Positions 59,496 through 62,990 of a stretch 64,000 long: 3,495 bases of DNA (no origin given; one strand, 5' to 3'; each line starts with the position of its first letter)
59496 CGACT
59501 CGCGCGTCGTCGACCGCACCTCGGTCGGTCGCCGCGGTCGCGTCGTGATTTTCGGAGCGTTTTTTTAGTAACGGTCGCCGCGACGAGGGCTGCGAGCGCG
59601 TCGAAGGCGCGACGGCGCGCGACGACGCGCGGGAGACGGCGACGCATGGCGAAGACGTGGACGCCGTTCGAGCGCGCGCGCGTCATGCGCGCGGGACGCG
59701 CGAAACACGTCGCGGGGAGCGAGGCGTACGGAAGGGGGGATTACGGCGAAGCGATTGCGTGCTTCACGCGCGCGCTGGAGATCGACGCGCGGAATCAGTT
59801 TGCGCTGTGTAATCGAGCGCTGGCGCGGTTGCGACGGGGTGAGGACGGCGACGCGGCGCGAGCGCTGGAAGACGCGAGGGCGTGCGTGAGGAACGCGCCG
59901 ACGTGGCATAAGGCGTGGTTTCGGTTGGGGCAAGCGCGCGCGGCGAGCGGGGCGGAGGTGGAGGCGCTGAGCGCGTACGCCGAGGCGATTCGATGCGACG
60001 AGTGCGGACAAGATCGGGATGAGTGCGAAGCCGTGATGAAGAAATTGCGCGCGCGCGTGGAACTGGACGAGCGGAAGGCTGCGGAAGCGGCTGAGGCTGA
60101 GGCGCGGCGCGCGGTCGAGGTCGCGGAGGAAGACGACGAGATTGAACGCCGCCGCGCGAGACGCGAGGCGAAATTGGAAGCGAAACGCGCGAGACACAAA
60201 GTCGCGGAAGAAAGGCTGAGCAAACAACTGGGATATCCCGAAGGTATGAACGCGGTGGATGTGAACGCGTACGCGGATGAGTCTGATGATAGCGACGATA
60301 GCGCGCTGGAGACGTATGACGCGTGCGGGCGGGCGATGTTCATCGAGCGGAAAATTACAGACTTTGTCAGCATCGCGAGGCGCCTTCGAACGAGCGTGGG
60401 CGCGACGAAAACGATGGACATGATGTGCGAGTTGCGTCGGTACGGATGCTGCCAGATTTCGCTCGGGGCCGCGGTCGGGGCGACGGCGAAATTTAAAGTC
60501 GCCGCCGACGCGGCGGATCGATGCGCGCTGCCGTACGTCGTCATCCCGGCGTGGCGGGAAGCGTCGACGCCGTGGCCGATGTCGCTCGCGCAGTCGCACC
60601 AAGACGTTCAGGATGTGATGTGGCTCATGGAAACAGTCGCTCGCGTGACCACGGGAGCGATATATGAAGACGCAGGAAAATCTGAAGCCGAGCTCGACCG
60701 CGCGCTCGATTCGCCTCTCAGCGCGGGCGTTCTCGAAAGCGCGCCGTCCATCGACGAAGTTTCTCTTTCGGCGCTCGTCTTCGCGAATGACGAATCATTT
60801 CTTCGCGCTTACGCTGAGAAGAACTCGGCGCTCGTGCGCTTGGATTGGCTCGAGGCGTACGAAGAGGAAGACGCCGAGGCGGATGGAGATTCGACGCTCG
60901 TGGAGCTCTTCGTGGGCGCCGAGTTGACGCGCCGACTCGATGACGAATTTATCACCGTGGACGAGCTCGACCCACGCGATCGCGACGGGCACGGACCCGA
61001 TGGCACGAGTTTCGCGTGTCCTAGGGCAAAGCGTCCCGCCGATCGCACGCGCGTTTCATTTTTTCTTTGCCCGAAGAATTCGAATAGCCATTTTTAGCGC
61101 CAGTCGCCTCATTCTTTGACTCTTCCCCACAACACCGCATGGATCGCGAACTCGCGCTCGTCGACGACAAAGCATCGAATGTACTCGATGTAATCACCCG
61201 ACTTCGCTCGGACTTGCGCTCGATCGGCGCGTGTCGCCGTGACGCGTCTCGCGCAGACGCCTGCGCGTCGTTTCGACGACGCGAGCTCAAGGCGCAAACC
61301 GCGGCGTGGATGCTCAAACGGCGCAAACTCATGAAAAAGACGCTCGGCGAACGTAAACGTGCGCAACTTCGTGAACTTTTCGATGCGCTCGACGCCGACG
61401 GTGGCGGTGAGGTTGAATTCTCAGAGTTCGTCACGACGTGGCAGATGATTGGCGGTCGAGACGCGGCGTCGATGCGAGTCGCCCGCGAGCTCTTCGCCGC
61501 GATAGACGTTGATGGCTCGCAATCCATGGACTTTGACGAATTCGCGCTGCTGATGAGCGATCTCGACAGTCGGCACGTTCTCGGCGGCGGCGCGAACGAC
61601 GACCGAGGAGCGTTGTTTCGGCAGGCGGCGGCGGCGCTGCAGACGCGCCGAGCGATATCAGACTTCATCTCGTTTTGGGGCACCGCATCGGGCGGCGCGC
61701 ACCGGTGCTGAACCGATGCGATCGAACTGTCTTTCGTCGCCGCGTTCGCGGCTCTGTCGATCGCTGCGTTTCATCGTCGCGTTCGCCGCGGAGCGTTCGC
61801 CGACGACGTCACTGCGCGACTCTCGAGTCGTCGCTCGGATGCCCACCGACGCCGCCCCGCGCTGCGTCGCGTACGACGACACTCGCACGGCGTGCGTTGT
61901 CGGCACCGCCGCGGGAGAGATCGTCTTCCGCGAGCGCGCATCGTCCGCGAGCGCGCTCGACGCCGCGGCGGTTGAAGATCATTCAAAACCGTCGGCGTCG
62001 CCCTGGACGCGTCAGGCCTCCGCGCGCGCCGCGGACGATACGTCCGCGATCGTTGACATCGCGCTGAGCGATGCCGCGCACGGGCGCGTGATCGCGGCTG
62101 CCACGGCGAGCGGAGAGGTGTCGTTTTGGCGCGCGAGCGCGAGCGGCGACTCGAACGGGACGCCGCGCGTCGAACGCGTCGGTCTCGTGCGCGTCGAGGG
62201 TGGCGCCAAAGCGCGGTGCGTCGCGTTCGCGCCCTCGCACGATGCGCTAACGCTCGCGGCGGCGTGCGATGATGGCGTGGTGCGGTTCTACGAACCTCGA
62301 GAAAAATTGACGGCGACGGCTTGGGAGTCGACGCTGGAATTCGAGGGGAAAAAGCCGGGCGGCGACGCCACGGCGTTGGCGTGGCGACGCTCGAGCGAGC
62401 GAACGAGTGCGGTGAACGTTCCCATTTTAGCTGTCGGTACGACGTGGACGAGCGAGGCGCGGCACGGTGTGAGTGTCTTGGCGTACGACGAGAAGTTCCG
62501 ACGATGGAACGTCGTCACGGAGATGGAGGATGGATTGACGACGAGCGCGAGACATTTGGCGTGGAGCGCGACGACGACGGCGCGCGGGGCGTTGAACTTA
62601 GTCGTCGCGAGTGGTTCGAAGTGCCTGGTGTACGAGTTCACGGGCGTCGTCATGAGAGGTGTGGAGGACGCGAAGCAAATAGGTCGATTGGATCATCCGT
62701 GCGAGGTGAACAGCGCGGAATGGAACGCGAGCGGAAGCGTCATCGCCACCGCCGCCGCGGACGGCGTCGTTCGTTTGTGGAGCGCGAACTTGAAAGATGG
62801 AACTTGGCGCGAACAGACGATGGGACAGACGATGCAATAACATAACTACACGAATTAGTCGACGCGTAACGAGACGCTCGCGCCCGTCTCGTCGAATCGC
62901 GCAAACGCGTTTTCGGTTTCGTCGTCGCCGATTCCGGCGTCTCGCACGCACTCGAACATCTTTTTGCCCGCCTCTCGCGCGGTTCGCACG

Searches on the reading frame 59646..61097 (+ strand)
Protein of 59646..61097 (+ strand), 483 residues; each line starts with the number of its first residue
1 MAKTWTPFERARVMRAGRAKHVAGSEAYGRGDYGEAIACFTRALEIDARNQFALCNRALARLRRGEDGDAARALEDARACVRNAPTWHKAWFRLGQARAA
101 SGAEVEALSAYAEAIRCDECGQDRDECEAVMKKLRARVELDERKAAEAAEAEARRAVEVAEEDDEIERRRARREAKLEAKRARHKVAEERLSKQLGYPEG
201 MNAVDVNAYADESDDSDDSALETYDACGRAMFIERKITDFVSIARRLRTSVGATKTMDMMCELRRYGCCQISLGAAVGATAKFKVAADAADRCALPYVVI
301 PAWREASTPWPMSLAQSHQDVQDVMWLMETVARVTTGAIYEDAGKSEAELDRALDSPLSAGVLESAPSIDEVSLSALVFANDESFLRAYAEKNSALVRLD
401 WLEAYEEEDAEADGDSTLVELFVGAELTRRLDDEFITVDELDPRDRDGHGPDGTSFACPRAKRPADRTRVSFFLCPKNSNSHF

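Call 25: find_encoding_contigs(protein=window:59646-61097:+, flank=10000, max_places=1)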
Protein window:59646-61097:+ (483 aa): 25 contigs read that carry it; 1 place shown.
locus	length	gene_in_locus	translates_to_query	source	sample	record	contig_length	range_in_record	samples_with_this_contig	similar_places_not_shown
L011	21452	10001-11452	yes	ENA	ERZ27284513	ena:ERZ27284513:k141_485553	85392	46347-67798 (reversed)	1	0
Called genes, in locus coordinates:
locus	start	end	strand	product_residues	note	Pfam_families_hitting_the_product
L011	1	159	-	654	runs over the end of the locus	PF00005:ABC_tran, PF13476:AAA_23 (faint), PF02463:SMC_N (faint), PF13304:AAA_21 (faint), PF13521:AAA_28 (faint), PF12848:ABC_tran_Xtn, PF00005:ABC_tran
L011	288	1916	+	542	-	-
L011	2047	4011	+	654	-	PF02450:LCAT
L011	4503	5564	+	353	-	-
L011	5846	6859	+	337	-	PF10520:Lipid_desat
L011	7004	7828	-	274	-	PF00023:Ank (faint), PF13606:Ank_3 (faint), PF13637:Ank_4 (faint), PF12796:Ank_2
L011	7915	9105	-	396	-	PF04258:Peptidase_A22B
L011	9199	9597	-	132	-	-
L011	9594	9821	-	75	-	PF03134:TB2_DP1_HVA22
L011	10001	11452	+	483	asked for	PF00515:TPR_1 (faint), PF07719:TPR_2 (faint)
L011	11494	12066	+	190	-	PF00036:EF-hand_1 (faint), PF13405:EF-hand_6 (faint), PF13499:EF-hand_7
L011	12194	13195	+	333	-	PF12894:ANAPC4_WD40 (faint), PF23381:Beta-prop_IFT122_1st (faint), PF23414:Beta-prop_EML_2 (faint), PF24817:WD40_WDHD1_1st (faint), PF16529:Ge1_WD40 (faint), PF25173:Beta-prop_WDR3_1st (faint), PF00400:WD40 (faint), PF24814:WD40_Prp19 (faint), +2 more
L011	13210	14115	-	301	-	PF13324:GCIP_N, PF20936:GCIP_C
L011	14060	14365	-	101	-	-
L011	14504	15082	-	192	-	-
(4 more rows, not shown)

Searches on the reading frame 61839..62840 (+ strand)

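Call 62: search_protein_families(library=pfam, proteins=[window:61839-62840:+], max_evalue=0.01)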
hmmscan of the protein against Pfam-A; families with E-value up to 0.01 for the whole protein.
window:61839-62840:+ (333 aa): 11 families
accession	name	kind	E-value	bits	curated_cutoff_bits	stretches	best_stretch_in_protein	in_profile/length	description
PF00400.38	WD40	-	1.6e-09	38.3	27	1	281-315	4-39/39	WD domain, G-beta repeat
PF16529.11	Ge1_WD40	-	2e-09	37.3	29.5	1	112-151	177-214/329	WD40 region of Ge1, enhancer of mRNA-decapping protein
PF25174.1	Beta-prop_THOC3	-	9.6e-08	31.8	305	1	288-322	3-37/272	THOC3 beta-propeller domain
PF23414.1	Beta-prop_EML_2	-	1.6e-06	28.2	90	0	80-158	49-115/266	Echinoderm microtubule-associated protein second beta-propeller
PF24814.1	WD40_Prp19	-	1.6e-06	27.8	320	1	285-319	47-81/281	Prp19 WD40 domain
PF12894.13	ANAPC4_WD40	-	2.2e-06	28.2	22.9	0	286-317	37-68/91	Anaphase-promoting complex subunit 4 WD40 domain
PF24817.1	WD40_WDHD1_1st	-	1.3e-05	25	109.9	0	289-317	130-158/291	WDHD1 first WD40 domain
PF25173.1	Beta-prop_WDR3_1st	-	1.9e-05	24.9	154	0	286-317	28-59/184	WDR3 first beta-propeller domain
PF24807.1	WD40_CDC20-Fz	-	0.00012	22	200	0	285-317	133-165/292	CDC20/Fizzy WD40 domain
PF23383.1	Beta-prop_IFT140_1st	-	0.00096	18.4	27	0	271-319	85-134/406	IFT140 first beta-propeller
PF23775.1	Beta-prop_RIG_2nd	-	0.0056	16.6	80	0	223-317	154-245/278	RIG second beta-propeller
